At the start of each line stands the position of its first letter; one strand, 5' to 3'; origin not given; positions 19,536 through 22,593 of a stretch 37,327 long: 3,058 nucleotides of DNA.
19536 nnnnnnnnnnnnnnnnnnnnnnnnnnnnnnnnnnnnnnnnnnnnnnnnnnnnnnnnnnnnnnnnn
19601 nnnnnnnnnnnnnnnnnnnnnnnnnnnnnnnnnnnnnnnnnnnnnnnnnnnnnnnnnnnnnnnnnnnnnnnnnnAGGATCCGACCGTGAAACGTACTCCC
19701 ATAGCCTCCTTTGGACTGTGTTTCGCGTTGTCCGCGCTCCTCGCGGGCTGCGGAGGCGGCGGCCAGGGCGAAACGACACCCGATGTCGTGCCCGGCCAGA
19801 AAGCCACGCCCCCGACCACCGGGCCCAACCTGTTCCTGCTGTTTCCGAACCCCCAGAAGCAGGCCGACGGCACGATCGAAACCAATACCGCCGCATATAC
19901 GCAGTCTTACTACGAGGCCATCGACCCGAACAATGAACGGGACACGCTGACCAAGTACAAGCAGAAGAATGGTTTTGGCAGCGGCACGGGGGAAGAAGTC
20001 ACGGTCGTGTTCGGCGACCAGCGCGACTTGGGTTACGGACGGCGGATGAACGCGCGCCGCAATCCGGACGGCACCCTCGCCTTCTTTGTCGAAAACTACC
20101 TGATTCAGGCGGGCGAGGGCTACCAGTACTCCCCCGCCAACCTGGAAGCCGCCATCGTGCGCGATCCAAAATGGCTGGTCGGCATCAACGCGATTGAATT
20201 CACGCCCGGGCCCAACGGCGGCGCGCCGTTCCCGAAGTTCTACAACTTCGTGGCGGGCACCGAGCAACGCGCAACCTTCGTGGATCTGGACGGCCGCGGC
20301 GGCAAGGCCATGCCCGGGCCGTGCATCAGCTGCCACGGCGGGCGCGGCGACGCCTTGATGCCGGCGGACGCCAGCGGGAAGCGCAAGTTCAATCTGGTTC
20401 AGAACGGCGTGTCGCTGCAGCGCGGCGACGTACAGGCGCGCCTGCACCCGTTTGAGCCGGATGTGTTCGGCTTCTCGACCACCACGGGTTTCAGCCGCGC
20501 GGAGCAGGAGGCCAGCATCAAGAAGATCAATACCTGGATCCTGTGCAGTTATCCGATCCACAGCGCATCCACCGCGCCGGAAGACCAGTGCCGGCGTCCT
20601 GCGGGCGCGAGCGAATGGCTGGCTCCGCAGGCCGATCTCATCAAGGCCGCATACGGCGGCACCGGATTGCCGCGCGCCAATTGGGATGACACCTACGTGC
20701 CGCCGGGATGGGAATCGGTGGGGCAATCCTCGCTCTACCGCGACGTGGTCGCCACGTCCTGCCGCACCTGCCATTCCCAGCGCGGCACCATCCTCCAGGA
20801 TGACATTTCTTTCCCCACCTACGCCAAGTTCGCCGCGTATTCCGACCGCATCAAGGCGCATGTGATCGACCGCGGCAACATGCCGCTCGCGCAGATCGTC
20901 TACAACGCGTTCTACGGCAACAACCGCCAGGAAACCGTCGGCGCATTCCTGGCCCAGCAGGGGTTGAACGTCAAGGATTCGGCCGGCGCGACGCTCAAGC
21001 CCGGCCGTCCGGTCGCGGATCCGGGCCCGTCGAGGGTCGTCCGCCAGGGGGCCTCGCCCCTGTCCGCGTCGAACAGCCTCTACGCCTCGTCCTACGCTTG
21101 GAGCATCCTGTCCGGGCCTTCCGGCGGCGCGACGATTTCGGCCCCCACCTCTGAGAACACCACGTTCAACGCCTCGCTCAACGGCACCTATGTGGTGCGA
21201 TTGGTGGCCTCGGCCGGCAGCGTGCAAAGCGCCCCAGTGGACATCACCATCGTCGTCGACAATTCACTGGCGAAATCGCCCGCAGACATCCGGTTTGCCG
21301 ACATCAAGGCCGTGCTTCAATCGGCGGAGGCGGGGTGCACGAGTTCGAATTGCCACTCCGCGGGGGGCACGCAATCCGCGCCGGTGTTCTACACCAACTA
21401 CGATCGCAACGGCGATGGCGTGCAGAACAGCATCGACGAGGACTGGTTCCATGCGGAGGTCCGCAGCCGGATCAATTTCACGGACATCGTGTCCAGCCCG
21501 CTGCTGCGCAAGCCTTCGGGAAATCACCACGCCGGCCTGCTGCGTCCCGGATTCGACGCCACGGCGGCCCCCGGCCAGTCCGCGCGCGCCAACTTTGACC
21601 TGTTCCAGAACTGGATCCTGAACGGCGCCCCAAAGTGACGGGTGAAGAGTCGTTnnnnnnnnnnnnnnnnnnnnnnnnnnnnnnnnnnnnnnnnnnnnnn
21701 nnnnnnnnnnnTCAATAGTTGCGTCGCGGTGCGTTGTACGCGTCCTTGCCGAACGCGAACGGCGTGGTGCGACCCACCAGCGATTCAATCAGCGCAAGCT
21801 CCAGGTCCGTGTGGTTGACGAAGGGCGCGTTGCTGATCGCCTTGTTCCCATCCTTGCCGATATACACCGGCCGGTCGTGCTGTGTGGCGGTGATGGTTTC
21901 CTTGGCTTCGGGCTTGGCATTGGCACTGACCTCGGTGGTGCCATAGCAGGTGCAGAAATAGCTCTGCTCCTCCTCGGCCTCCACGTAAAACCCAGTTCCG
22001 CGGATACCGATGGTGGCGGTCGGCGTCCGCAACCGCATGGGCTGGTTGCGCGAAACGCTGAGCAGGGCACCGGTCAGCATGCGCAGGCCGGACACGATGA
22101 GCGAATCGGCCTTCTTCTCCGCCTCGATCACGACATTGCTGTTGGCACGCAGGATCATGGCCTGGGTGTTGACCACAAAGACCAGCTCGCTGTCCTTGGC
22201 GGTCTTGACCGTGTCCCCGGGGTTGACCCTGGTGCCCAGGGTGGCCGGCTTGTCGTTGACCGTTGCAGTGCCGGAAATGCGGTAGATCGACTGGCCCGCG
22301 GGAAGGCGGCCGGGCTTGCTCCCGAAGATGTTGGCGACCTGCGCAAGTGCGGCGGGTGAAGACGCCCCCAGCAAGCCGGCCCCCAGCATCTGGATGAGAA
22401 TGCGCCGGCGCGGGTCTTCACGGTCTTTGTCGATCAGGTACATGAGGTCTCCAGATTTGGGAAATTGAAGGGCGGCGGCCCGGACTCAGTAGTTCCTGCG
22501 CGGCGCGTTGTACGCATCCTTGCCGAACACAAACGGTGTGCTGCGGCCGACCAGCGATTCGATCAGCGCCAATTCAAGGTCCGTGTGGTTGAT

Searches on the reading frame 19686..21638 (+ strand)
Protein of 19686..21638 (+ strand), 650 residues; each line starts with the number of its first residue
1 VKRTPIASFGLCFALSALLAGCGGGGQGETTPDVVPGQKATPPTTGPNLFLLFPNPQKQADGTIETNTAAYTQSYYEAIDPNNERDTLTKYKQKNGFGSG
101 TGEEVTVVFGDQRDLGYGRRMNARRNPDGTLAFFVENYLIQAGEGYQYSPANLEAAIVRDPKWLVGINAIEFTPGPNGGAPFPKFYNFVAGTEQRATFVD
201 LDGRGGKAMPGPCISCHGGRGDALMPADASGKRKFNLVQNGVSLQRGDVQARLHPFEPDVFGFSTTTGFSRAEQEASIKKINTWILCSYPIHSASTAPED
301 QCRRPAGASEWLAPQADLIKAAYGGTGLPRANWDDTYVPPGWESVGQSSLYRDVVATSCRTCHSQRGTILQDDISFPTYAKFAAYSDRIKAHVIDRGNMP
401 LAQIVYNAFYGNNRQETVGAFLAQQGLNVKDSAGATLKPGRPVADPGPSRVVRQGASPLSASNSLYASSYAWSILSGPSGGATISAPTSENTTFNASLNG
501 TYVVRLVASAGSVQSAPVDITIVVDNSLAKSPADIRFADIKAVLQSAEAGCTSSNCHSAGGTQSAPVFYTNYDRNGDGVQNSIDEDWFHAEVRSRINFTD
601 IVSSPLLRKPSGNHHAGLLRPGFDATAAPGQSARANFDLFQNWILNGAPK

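Call 9: search_protein_families(library=pfam, proteins=[window:19686-21638:+], max_evalue=0.01)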
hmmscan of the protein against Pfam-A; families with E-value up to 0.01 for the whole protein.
window:19686-21638:+ (650 aa): 2 families
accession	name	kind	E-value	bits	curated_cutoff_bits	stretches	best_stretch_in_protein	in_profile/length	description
PF22352.2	K319L-like_PKD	-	3e-05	24.4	27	1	465-524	26-84/84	K319L-like, PKD domain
PF13442.11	Cytochrome_CBB3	-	0.0026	18.5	27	0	353-400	8-49/68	Cytochrome C oxidase, cbb3-type, subunit III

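Call 60: search_protein_families(library=ncbifam, proteins=[window:19686-21638:+], max_evalue=0.01)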
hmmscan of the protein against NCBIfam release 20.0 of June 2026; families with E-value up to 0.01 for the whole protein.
window:19686-21638:+ (650 aa): 1 family
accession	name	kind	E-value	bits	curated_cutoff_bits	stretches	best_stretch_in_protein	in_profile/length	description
TIGR01904.2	GSu_C4xC__C2xCH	domain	0.0029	17.3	27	0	544-564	17-40/73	CxxxxCH/CxxCH domain c-type cytochrome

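Call 64: search_solved_structures(query=window:19686-21635:+, max_evalue=10)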
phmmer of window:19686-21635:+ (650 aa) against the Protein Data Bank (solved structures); distinct sequences matched with E-value up to 10: 1.
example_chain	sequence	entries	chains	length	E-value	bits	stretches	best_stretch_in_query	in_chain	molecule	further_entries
4wbs_A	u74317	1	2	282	1.4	10.8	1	158-253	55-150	ABC transporter related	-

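Call 65: find_homologous_proteins(query=window:19686-21635:+, max_evalue=0.00001)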
Query window:19686-21635:+ (650 aa): 1219 proteins with E <= 0.00001 among 8000 candidates; the best 120 are listed.
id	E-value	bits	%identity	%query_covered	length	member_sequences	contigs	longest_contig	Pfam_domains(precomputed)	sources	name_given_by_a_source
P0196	0.0e+0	1342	87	99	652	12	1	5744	PF22352.3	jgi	jgi:mono/diheme cytochrome c family protein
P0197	0.0e+0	1314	85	100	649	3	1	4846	PF22352.3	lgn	-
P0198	0.0e+0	1290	85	99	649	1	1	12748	-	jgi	jgi:mono/diheme cytochrome c family protein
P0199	0.0e+0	1285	84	100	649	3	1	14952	PF22352.3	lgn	-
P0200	0.0e+0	1112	74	100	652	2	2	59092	-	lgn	-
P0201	0.0e+0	1083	72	95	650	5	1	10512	PF22352.3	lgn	-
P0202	0.0e+0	1031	70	95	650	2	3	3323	PF22352.3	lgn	-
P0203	4.5e-295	999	68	96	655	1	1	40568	PF22352.3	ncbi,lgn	-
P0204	4.5e-294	995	66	99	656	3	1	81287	PF22352.3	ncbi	ncbi:MAG: hypothetical protein ABI905_00065 [Betaproteobacteria bacterium]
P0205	7.8e-294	995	68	97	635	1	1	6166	PF22352.3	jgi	jgi:hypothetical protein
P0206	1.1e-292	991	67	97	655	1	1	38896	PF22352.3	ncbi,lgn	-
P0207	9.6e-291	984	66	100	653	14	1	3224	PF22352.3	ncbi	-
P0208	3.3e-290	983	67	95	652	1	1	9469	PF22352.3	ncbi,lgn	-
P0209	3.2e-289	979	67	95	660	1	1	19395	PF22352.3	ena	-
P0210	9.2e-289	978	67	97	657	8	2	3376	PF22352.3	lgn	-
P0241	1.2e-266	905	62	100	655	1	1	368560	PF22352.3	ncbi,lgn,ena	-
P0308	1.9e-257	874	63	97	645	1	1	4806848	PF22352.3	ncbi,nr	ncbi:hypothetical protein BWI17_13365 [Betaproteobacteria bacterium GR16-43]|nr:hypothetical protein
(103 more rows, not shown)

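Call 66: find_encoding_contigs(protein=P0308, flank=10000, max_places=2)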
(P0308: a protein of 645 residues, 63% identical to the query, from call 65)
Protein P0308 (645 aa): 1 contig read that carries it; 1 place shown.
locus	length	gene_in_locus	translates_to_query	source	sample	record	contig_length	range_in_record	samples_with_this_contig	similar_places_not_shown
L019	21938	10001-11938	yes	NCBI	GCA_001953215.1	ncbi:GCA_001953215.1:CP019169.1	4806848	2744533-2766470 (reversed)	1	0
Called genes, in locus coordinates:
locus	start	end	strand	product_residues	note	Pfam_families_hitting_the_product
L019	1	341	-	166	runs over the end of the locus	PF11749:DUF3305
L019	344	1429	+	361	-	PF04055:Radical_SAM, PF06463:Mob_synth_C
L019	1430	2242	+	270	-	PF02634:FdhD-NarQ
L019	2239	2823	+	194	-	PF12804:NTP_transf_3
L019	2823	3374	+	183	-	PF13563:2_5_RNA_ligase2, PF02834:LigT_PEase (weak)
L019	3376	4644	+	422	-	PF03453:MoeA_N, PF00994:MoCF_biosynth, PF03454:MoeA_C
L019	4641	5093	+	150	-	PF14539:DUF4442 (weak), PF13622:4HBT_3, PF03061:4HBT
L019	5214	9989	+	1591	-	PF17892:Cadherin_5 (faint), PF17963:Big_9, PF03797:Autotransporter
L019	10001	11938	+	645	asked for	PF22352:K319L-like_PKD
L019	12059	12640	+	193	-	PF00535:Glycos_transf_2, PF10111:Glyco_tranf_2_2 (weak)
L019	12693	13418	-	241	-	-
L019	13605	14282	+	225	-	PF00440:TetR_N, PF17929:TetR_C_34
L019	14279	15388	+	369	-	PF25917:BSH_RND (weak), PF25954:Beta-barrel_RND_2, PF25967:RND-MFP_C (weak), PF25989:YknX_C (weak)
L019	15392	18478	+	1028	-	PF00873:ACR_tran, PF03176:MMPL (weak)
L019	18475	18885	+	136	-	-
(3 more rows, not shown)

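Call 67: find_encoding_contigs(protein=P0241, flank=10000, max_places=2)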
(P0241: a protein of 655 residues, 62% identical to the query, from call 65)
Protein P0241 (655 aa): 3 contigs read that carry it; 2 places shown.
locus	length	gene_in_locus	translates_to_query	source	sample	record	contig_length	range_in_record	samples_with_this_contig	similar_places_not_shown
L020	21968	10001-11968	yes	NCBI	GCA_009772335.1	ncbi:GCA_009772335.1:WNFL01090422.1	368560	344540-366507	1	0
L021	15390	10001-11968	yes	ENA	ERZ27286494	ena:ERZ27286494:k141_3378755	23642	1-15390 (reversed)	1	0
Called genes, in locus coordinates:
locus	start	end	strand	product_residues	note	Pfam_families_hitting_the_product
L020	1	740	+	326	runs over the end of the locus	PF03401:TctC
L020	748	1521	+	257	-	PF03328:HpcH_HpaI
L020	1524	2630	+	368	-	PF02615:Ldh_2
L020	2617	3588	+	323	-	PF03401:TctC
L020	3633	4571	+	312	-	PF00389:2-Hacid_dh, PF02826:2-Hacid_dh_C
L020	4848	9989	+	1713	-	PF05345:He_PIG (weak), PF24908:Ig_SIBA-E_2nd (faint), PF05345:He_PIG, PF17963:Big_9, PF03797:Autotransporter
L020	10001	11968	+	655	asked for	PF22352:K319L-like_PKD (faint)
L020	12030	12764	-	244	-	PF04773:FecR (faint)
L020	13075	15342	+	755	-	PF05226:CHASE2, PF00211:Guanylate_cyc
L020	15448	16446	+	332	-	PF00753:Lactamase_B, PF21221:B_lactamase-like_C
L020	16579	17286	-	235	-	PF00072:Response_reg, PF00486:Trans_reg_C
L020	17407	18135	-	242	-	PF00072:Response_reg, PF00486:Trans_reg_C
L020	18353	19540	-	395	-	PF05762:VWA_CoxE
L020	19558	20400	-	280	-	PF00158:Sigma54_activat (faint), PF13191:AAA_16 (weak), PF07724:AAA_2, PF13401:AAA_22 (weak), PF00004:AAA, PF07728:AAA_5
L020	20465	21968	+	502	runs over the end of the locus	PF13598:DUF4139 (weak)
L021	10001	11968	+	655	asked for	PF22352:K319L-like_PKD (faint)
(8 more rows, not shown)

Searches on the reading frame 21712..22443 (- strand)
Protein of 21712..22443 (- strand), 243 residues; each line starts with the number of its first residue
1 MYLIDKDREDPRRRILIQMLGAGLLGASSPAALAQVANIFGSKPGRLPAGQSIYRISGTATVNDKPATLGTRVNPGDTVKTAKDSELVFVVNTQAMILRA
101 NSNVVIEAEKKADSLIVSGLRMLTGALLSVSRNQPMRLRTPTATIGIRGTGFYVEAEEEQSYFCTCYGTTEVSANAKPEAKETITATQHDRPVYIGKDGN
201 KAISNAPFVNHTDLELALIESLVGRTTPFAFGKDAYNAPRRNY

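Call 29: search_protein_families(library=pfam, proteins=[window:21712-22443:-], max_evalue=0.1)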
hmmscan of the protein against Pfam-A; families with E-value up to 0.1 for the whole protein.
window:21712-22443:- (243 aa): 1 family
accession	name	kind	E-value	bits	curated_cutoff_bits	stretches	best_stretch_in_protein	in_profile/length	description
PF04773.18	FecR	-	9.3e-07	29.7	24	1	77-161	1-87/97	FecR protein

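Call 60: search_protein_families(library=ncbifam, proteins=[window:21712-22443:-], max_evalue=0.01)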
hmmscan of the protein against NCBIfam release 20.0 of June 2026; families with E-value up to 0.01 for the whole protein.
window:21712-22443:- (243 aa): 3 families
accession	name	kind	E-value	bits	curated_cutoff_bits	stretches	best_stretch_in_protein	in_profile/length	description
NF047849.1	Lsa33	exception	4.4e-08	32.6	420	1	63-187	47-179/310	surface adhesin Lsa33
NF047876.1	Lsa19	exception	3.4e-06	27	250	1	57-174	17-138/182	adhesin Lsa19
NF033165.1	lipo_LipL45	exception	0.0071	15.4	350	0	63-159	57-159/391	lipoprotein LipL45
